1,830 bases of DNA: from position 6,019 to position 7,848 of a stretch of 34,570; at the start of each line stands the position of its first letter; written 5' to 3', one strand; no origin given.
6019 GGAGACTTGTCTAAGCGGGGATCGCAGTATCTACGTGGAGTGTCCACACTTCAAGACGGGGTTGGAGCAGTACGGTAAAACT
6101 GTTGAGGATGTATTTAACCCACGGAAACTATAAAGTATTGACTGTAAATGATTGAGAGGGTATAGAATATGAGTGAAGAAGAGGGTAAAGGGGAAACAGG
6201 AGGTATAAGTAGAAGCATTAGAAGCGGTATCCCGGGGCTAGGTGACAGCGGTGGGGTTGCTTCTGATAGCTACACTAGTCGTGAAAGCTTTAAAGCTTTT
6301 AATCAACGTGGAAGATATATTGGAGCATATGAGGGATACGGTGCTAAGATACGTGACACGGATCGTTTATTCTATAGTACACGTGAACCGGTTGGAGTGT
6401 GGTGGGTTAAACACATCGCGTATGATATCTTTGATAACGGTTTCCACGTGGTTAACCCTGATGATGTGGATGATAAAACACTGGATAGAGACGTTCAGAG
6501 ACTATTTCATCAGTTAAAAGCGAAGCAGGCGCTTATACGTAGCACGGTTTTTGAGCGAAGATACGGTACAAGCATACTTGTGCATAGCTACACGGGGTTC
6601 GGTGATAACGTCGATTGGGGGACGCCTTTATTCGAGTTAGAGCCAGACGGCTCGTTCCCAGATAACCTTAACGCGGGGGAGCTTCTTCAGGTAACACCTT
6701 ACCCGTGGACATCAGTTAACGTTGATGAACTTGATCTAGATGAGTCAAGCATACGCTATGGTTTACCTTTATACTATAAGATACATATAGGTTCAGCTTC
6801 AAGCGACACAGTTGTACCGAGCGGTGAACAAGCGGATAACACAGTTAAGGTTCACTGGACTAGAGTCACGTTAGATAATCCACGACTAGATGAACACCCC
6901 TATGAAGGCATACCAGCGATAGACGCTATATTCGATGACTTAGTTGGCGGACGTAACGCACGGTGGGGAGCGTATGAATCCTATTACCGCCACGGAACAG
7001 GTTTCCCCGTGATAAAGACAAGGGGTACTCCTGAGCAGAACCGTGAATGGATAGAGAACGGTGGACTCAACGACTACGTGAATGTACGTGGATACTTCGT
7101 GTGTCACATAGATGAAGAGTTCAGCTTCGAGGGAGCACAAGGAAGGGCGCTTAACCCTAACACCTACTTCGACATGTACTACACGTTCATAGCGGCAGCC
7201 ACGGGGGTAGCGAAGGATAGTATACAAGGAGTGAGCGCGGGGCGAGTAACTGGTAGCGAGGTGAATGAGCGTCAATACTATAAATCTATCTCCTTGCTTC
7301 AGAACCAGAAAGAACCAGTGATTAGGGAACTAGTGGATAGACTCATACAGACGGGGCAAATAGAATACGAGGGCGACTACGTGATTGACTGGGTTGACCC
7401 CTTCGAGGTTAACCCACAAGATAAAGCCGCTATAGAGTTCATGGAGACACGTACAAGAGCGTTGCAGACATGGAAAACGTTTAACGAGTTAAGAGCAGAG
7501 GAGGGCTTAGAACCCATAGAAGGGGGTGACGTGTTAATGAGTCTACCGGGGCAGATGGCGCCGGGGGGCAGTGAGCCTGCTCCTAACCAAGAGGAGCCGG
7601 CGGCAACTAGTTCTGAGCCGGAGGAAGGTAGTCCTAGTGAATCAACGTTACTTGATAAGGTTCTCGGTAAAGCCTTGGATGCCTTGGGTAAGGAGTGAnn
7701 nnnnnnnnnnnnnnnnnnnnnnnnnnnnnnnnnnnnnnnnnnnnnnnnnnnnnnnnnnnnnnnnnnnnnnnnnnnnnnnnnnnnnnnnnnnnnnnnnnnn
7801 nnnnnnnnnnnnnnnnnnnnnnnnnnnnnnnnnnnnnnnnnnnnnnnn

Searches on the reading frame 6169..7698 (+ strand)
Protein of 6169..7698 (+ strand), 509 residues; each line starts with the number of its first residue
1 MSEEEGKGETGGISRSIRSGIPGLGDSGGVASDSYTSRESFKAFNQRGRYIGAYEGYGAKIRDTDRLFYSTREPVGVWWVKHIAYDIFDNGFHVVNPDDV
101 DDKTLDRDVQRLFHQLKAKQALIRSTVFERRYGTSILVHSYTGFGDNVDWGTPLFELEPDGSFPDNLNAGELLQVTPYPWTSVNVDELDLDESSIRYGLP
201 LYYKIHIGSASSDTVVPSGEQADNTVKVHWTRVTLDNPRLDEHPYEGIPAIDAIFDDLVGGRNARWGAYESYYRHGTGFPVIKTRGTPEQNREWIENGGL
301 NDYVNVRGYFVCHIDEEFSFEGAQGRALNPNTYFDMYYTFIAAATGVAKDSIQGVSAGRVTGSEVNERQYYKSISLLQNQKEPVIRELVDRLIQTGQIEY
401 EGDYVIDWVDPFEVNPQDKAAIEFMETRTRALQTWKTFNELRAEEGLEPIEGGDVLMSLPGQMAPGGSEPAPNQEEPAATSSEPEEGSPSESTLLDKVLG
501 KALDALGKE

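Call 4: search_protein_families(library=pfam, proteins=[window:6169-7698:+], max_evalue=0.01)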
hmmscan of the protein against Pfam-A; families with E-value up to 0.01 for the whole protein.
window:6169-7698:+ (509 aa): 2 families
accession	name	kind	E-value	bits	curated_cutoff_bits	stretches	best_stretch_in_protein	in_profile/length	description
PF06381.16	Phage_portal_3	-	1.1e-15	57.6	33.8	1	81-426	18-351/357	Phage portal protein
PF12927.12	DUF3835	-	0.0095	17.2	21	0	95-119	17-41/78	Domain of unknown function (DUF3835)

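Call 23: search_dna_similar(query=window:6169-7698:+, collection=phages, mode=protein, max_rows=20)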
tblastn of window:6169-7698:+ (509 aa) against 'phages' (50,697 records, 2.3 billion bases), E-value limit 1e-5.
Records with a match: 1; places in all: 1; records where one place covers at least 80% of the query: 0.
Best place of each record, by identity: <60% 1.
By first word of the organism name: Halorubrum 1.
By host as written in the record: Halorubrum coriense 1.
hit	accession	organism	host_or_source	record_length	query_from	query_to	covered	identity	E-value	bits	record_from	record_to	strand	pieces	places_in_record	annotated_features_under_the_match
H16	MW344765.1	Halorubrum virus Humcor1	Halorubrum coriense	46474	179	435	50%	24.1%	3e-6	56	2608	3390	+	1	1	por: portal protein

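Call 34: find_related_loci(query=A1, collection=viral_contigs, flank=10000)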
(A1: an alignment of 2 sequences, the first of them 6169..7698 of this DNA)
Query A1 (509 aa) in viral_contigs; peptide patterns used: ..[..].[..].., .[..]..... (x = any residue, [..] = any of these).
167 stretches matched a pattern; 2 encode a relative of the query (tblastn E <= 1e-3); 2 distinct loci.
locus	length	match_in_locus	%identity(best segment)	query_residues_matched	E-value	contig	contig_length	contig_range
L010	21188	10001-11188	42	52-459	8e-99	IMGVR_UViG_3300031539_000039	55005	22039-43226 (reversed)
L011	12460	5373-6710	40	26-462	1e-93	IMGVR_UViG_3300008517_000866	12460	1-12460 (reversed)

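Call 35: find_related_loci(query=A1, collection=metagenome_contigs, flank=10000)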
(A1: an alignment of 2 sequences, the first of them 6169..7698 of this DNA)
Query A1 (509 aa) in metagenome_contigs; peptide patterns used: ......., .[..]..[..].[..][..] (x = any residue, [..] = any of these).
356 stretches matched a pattern; 44 encode a relative of the query (tblastn E <= 1e-3); 44 distinct loci.
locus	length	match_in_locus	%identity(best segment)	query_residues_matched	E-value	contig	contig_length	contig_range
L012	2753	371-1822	68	18-499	0e+0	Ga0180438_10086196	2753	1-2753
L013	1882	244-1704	66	13-499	0e+0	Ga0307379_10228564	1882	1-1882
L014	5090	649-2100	66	18-499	0e+0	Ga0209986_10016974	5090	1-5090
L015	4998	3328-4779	66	18-499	0e+0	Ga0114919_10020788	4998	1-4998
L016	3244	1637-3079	67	19-499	0e+0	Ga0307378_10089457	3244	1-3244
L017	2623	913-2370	65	16-499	0e+0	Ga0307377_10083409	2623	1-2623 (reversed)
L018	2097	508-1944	66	19-498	0e+0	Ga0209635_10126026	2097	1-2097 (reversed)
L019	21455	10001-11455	65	18-498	0e+0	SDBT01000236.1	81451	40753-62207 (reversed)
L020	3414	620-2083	65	19-503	0e+0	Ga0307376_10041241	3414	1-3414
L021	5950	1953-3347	67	12-478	0e+0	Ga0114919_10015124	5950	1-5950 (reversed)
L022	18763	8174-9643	62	12-500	0e+0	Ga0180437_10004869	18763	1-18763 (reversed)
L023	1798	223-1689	66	19-503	0e+0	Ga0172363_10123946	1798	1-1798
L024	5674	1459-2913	60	17-499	0e+0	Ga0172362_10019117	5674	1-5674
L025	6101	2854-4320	66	13-499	0e+0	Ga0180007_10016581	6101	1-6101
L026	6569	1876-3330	64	19-499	0e+0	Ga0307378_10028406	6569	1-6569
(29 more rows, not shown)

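Call 43: find_related_loci(query=A2, collection=genome_contigs, flank=10000)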
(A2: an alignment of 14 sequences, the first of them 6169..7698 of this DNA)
Query A2 (509 aa) in genome_contigs; peptide patterns used: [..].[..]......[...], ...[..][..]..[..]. (x = any residue, [..] = any of these).
311 stretches matched a pattern; 16 encode a relative of the query (tblastn E <= 1e-3); 16 distinct loci.
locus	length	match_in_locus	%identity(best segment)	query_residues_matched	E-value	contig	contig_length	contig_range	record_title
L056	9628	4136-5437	32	37-501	3e-71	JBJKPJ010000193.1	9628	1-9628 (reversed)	MAG: Candidatus Bathyarchaeia archaeon isolate Bin_119 S1Ck127_2426779_flag_1_multi_6.0000_len_9628, whole genome shotgu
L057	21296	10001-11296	34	50-509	7e-70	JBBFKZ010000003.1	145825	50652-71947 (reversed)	MAG: Candidatus Bathyarchaeia archaeon isolate Uz-U4-12 NODE_3_length_145825_cov_4.711495, whole genome shotgun sequence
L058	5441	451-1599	35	57-466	1e-68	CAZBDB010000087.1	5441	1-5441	MAG TPA_asm: uncultured Candidatus Bathyarchaeia archaeon isolate SRP239594_co1_36 genome assembly, contig: NODE_10909_l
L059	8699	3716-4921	35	68-498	2e-68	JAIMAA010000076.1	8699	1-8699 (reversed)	MAG: Candidatus Bathyarchaeota archaeon isolate HOT.CON.75 Contig80, whole genome shotgun sequence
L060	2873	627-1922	34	50-509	3e-68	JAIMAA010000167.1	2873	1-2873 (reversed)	MAG: Candidatus Bathyarchaeota archaeon isolate HOT.CON.75 Contig173, whole genome shotgun sequence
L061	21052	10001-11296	34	50-509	7e-67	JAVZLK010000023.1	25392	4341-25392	MAG: Candidatus Bathyarchaeia archaeon isolate DRTY-6_201907_bins_50 DRTY-6_201907_bins_50_scaffold_23, whole genome sho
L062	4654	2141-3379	36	57-498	8e-66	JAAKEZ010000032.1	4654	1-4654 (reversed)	Candidatus Bathyarchaeota archaeon A05DMB-2 NODE_3985_length_4654_cov_9.560992, whole genome shotgun sequence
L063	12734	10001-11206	34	68-498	1e-65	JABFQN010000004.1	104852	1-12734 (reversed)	Candidatus Bathyarchaeota archaeon A05DMB-3 NODE_143_length_104852_cov_23.590981, whole genome shotgun sequence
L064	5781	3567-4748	33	87-509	1e-60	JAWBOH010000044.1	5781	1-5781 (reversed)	MAG: Candidatus Bathyarchaeia archaeon isolate HHBFW-2_201803_bins_195 HHBFW-2_201803_bins_195_scaffold_44, whole genome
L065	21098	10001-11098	34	103-498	2e-52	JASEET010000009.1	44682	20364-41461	MAG: Candidatus Bathyarchaeia archaeon isolate Yes46-05 NODE_9_length_44682_cov_33.813745, whole genome shotgun sequence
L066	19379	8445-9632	33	59-469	2e-49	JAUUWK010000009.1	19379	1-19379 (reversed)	MAG: Candidatus Bathyarchaeota archaeon isolate CSMAG_37 CSMAG_37_k141_1020007_length_19379_cov_7.0000, whole genome sho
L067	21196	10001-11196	36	47-459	3e-24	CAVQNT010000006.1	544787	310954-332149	MAG: Candidatus Bathyarchaeota archaeon isolate MFD04408.bin.1.228 genome assembly, contig: contig_57342, whole genome s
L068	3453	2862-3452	30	35-256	7e-20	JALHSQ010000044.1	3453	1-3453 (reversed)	MAG: Candidatus Bathyarchaeota archaeon isolate PFL2 seq_746704, whole genome shotgun sequence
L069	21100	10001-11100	32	57-443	3e-52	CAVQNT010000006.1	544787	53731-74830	MAG: Candidatus Bathyarchaeota archaeon isolate MFD04408.bin.1.228 genome assembly, contig: contig_57342, whole genome s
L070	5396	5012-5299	39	46-141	4e-10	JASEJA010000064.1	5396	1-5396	MAG: Candidatus Bathyarchaeota archaeon isolate Yes71-20 NODE_3129_length_5396_cov_26.507021, whole genome shotgun seque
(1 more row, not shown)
